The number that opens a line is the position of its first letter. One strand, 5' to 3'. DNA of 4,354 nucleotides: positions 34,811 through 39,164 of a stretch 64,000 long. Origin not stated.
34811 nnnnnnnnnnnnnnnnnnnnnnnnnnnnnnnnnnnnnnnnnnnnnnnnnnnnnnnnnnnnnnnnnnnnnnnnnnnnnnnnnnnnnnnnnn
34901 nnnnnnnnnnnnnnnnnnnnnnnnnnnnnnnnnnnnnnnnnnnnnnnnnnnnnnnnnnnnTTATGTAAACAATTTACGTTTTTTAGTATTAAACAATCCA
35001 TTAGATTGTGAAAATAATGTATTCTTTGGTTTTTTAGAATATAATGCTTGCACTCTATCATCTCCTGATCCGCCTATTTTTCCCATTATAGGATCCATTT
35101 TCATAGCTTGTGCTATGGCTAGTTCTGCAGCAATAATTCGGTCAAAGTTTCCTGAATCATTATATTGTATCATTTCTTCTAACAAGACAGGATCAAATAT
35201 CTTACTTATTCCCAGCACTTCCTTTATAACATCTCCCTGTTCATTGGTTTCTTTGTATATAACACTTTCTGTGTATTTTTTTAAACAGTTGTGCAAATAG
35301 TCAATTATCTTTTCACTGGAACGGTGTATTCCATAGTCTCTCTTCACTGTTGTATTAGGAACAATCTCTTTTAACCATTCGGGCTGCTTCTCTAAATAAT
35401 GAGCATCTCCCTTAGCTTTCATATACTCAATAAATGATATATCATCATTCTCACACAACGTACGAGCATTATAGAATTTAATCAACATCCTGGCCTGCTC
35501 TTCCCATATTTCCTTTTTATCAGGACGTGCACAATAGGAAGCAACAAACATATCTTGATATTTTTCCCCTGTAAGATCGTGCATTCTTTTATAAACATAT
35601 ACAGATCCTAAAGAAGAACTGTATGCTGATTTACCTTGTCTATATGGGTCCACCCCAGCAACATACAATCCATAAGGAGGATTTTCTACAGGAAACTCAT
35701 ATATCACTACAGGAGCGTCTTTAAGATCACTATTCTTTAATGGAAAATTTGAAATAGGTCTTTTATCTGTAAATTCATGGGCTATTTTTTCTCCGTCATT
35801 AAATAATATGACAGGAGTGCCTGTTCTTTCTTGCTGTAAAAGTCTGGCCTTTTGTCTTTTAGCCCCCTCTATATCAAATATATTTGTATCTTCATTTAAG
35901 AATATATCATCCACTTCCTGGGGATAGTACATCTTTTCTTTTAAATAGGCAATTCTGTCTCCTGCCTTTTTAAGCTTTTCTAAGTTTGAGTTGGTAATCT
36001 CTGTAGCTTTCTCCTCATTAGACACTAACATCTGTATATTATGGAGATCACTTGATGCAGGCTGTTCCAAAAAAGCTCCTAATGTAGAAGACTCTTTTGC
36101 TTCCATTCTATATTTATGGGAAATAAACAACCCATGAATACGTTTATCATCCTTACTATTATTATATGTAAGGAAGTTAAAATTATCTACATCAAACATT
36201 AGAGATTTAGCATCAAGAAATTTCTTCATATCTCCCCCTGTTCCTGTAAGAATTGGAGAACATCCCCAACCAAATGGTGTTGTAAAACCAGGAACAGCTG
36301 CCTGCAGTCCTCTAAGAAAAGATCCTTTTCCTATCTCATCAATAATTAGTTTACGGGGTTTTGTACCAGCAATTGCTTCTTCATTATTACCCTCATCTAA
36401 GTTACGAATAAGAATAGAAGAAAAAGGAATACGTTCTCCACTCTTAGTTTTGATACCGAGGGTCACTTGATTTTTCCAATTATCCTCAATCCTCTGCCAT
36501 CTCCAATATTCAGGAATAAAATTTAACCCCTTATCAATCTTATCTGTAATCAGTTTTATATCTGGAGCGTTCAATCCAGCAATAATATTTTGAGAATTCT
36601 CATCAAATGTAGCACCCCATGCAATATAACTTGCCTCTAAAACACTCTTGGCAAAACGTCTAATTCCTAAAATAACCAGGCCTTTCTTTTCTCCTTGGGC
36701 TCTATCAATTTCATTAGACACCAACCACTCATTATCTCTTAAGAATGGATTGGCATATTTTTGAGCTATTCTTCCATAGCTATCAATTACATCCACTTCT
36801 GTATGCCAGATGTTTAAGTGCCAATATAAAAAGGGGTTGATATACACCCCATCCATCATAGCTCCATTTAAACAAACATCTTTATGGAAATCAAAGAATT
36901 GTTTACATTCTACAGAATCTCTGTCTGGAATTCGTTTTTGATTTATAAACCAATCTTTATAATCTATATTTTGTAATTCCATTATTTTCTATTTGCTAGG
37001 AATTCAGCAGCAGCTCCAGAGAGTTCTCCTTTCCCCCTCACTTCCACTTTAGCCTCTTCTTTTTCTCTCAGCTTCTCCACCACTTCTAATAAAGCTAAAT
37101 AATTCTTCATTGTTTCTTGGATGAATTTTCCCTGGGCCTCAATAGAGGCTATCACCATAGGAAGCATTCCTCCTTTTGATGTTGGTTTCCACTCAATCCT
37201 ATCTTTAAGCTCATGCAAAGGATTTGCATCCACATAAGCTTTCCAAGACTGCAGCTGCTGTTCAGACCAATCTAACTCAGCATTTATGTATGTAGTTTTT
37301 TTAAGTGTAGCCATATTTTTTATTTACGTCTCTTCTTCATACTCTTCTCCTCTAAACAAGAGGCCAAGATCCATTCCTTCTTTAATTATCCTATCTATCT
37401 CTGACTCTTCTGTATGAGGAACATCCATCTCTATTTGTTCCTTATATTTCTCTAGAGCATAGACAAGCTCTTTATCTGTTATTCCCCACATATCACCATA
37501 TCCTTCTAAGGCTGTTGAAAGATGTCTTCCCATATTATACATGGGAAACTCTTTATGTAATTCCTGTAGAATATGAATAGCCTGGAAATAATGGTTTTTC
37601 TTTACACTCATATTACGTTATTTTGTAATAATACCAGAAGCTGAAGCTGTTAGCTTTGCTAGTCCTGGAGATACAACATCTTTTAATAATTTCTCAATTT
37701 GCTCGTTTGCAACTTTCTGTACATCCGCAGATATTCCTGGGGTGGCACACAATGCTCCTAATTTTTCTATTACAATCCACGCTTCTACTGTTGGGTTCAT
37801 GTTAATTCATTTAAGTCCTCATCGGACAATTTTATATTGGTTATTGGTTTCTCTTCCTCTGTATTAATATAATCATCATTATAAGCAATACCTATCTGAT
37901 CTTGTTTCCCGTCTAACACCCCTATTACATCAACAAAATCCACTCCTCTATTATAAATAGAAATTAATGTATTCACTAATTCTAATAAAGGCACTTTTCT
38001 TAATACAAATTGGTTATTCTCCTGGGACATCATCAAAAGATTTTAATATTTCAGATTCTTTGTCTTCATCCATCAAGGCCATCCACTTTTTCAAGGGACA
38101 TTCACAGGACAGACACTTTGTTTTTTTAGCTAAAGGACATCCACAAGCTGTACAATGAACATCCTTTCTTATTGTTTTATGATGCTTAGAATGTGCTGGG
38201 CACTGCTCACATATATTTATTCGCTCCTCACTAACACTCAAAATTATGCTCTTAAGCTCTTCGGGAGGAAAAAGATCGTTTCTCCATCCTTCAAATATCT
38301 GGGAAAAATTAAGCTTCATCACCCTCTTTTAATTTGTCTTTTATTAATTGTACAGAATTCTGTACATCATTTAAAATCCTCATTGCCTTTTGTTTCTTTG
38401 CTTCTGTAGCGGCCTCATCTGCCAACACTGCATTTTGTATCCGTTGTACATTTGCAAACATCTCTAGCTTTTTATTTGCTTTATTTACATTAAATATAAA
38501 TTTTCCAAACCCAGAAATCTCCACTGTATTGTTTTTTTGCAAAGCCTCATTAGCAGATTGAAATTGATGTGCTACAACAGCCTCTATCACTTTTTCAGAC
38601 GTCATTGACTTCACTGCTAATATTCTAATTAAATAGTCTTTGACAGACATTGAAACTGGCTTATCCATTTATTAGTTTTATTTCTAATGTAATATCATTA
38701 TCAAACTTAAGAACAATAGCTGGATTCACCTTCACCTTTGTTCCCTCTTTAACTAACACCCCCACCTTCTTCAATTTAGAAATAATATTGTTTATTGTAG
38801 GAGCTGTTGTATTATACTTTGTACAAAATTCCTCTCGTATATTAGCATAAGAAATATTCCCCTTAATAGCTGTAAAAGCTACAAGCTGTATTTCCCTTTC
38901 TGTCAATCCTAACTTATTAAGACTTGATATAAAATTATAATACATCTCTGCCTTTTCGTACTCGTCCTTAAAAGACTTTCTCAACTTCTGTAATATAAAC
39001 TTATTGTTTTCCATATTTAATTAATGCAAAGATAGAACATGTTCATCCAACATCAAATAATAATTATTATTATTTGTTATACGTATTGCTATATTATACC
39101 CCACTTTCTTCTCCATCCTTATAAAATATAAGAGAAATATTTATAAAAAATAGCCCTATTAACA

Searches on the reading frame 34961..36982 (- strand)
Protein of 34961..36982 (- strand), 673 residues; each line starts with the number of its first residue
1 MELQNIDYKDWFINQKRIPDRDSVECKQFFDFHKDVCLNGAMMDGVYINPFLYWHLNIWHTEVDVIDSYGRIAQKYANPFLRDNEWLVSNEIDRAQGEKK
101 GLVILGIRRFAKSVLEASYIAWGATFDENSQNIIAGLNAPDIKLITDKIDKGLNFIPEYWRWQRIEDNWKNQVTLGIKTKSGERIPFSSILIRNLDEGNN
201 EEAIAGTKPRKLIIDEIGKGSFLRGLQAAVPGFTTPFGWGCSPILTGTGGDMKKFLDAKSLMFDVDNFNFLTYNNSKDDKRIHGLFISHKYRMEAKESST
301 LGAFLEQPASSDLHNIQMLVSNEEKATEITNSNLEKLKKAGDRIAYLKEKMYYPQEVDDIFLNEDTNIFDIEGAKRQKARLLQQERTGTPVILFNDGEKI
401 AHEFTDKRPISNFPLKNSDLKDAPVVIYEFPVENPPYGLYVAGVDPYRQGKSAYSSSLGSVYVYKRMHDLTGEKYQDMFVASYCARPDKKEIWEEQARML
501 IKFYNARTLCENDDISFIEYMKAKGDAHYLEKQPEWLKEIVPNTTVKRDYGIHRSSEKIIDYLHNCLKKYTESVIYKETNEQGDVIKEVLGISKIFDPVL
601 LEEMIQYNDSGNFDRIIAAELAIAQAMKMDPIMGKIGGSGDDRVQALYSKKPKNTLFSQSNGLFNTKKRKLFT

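Call 12: search_protein_families(library=phrogs, proteins=[window:34961-36982:-], max_evalue=0.01)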
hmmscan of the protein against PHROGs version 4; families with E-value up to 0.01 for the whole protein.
window:34961-36982:- (673 aa): 2 families
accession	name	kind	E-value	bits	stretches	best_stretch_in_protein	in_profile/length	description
phrog_6681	-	head and packaging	4.1e-85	287.6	1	14-632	79-727/758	terminase large subunit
phrog_2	-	head and packaging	2.6e-06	27.5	1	94-617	275-583/807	terminase large subunit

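Call 13: search_dna_similar(query=window:34961-36982:-, collection=phages, mode=protein, max_rows=25)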
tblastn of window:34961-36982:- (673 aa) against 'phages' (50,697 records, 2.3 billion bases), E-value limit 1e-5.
Records with a match: 126; places in all: 126; records where one place covers at least 80% of the query: 41.
Best place of each record, by identity: <60% 126.
By first word of the organism name: uncultured 41; Bacteroides 30; Flavobacterium 29; Cellulophaga 9; Bacteriophage 6; Azobacteroides 2; IAS 2; Leptolyngbya 1; phage 1; Bohxovirus 1; and 4 more.
By host as written in the record: - 50; Bacteroides intestinalis DSM 108646 25; Flavobacterium psychrophilum 950106-1/1 12; Flavobacterium psychrophilum strain FPS-D10 3; Flavobacterium psychrophilum 020612-2/1 3; Cellulophaga baltica #18 2; Cellulophaga baltica #17 2; Cellulophaga baltica #4 2; and 18 more.
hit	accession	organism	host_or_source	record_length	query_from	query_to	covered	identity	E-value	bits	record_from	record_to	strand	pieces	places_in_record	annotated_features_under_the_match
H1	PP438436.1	Leptolyngbya phage Lbo-JY46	Leptolyngbya boryana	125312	6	624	92%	41.0%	9e-140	457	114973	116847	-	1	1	hypothetical protein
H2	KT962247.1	Cellulophaga phage phi17:2_18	Cellulophaga baltica #18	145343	10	625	92%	32.8%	1e-77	276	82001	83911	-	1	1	hypothetical protein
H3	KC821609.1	Cellulophaga phage phi17:2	Cellulophaga baltica #17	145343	10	625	92%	32.8%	1e-77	276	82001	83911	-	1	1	hypothetical protein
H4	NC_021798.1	Cellulophaga phage phi17:2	Cellulophaga baltica #17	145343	10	625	92%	32.8%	1e-77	276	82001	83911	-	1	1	terminase large subunit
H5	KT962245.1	Cellulophaga phage phi4:1_13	Cellulophaga baltica #13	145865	10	625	92%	32.7%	1e-77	276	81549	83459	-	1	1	hypothetical protein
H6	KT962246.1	Cellulophaga phage phi4:1_18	Cellulophaga baltica #18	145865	10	625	92%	32.7%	1e-77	276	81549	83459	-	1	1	hypothetical protein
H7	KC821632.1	Cellulophaga phage phi4:1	Cellulophaga baltica #4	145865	10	625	92%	32.7%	1e-77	276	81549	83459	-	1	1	hypothetical protein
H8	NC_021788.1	Cellulophaga phage phi4:1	Cellulophaga baltica #4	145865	10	625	92%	32.7%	1e-77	276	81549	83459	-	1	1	terminase large subunit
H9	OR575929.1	phage csAssE-Sib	human gut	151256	3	630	93%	30.6%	3e-48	269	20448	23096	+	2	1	terminase large subunit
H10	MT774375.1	uncultured phage cr50_1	human feces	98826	29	618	88%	28.2%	3e-42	171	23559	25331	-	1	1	terminase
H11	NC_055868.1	uncultured phage cr50_1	human feces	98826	29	618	88%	28.2%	3e-42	171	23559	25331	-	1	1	terminase large subunit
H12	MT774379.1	uncultured phage cr118_1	human feces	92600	22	629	90%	26.3%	1e-22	168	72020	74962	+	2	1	terminase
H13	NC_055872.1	uncultured phage cr118_1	human feces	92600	22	629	90%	26.3%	1e-22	168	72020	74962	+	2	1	terminase large subunit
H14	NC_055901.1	uncultured phage cr130_1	Rhesus macaque feces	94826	21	618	89%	26.7%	6e-35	148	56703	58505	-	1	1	terminase large subunit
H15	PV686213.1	Bohxovirus sp. 'endotrachealis'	endotracheal aspirate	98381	28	618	88%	26.8%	2e-31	138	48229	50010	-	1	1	hypothetical protein (x6)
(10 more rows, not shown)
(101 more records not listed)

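Call 41: get_annotated_region(hit=H1, flank=9000)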
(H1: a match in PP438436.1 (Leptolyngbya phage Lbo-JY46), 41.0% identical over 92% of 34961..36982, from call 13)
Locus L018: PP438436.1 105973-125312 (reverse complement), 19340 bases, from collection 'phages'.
description: Leptolyngbya phage Lbo-JY46, complete genome.
organism: Leptolyngbya phage Lbo-JY46 (NCBI taxid 3128135)
taxonomy: Viruses; Duplodnaviria; Heunggongvirae; Uroviricota; Caudoviricetes
host: Leptolyngbya boryana; source: China; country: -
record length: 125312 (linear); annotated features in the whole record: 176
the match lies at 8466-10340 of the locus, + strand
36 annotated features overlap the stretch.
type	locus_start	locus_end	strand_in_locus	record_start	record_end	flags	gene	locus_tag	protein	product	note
CDS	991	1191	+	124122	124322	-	-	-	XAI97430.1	hypothetical protein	-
CDS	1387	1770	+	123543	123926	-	-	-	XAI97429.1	hypothetical protein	-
tRNA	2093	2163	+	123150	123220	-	-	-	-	tRNA-Cys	-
tRNA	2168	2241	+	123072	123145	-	-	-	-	tRNA-Cys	-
tRNA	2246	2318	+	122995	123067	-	-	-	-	tRNA-Arg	-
CDS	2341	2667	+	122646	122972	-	-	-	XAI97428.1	hypothetical protein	-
tRNA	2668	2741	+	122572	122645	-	-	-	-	tRNA-Asn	-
tRNA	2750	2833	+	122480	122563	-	-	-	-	tRNA-Met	-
CDS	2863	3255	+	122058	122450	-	-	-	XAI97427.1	hypothetical protein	-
tRNA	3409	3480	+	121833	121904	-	-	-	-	tRNA-Gly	-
CDS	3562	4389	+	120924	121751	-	-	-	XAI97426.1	homing endonuclease protein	-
tRNA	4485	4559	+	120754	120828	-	-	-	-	tRNA-Asp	-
tRNA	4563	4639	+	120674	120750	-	-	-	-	tRNA-Met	-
tRNA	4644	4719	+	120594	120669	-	-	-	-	tRNA-Ile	-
tRNA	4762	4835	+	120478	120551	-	-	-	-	tRNA-Ala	-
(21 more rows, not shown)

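Call 89: find_related_loci(query=window:34961-36982:-, collection=genome_contigs, flank=6000)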
Query window:34961-36982:- (673 aa) in genome_contigs; peptide patterns used: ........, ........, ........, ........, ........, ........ (x = any residue, [..] = any of these).
42 stretches matched a pattern; 6 encode a relative of the query (tblastn E <= 1e-3); 6 distinct loci.
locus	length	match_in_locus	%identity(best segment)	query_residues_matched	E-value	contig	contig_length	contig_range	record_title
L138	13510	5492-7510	86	1-673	0e+0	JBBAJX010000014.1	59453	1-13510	MAG: Sediminibacterium sp. isolate EUL_022 ctg14-EUL_022, whole genome shotgun sequence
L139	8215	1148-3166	78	1-673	0e+0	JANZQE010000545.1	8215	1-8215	MAG: Clostridium sp. isolate KFIS21 k141_308391, whole genome shotgun sequence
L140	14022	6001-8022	80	1-673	0e+0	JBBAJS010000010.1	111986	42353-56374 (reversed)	MAG: Sediminibacterium sp. isolate EUL_017 ctg11-EUL_017, whole genome shotgun sequence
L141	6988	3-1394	80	211-673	0e+0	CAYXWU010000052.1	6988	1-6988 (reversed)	MAG TPA_asm: uncultured Aquiluna sp. isolate SRP318679_co1_223 genome assembly, contig: NODE_16421_length_6988_cov_71.69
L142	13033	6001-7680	81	113-672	0e+0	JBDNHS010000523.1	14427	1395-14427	MAG: Candidatus Kapaibacterium sp. isolate concoct.33.ELB k141_1243869, whole genome shotgun sequence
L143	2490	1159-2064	83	2-308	0e+0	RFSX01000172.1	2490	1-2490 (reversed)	MAG: Chitinophagia bacterium isolate WB4_4_464 contig_100_171, whole genome shotgun sequence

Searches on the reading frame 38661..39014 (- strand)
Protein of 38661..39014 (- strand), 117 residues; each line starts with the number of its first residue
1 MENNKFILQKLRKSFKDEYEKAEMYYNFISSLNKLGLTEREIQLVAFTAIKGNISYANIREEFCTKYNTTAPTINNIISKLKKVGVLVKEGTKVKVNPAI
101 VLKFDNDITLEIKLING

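Call 12: search_protein_families(library=phrogs, proteins=[window:38661-39014:-], max_evalue=0.01)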
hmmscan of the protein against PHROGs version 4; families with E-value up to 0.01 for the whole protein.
window:38661-39014:- (117 aa): 3 families
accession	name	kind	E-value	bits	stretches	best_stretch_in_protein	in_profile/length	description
phrog_20044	-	unknown function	0.0015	19.4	1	32-112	27-106/161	-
phrog_1507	-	unknown function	0.0057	17.7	0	48-87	64-103/114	-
phrog_428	-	DNA, RNA and nucleotide metabolism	0.01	16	0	29-95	92-165/455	replication initiation protein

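Call 49: search_protein_families(library=pfam, proteins=[window:38661-39014:-], max_evalue=0.01)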
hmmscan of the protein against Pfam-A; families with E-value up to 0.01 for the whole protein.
window:38661-39014:- (117 aa): 2 families
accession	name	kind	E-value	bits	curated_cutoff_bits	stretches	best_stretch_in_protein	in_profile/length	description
PF08280.17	HTH_Mga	-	0.00049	20.5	23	1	40-82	6-44/59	M protein trans-acting positive regulator (MGA) HTH domain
PF25051.1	WHD_MCM8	-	0.0095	16.4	26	0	64-94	45-75/80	MCM8 winged helix domain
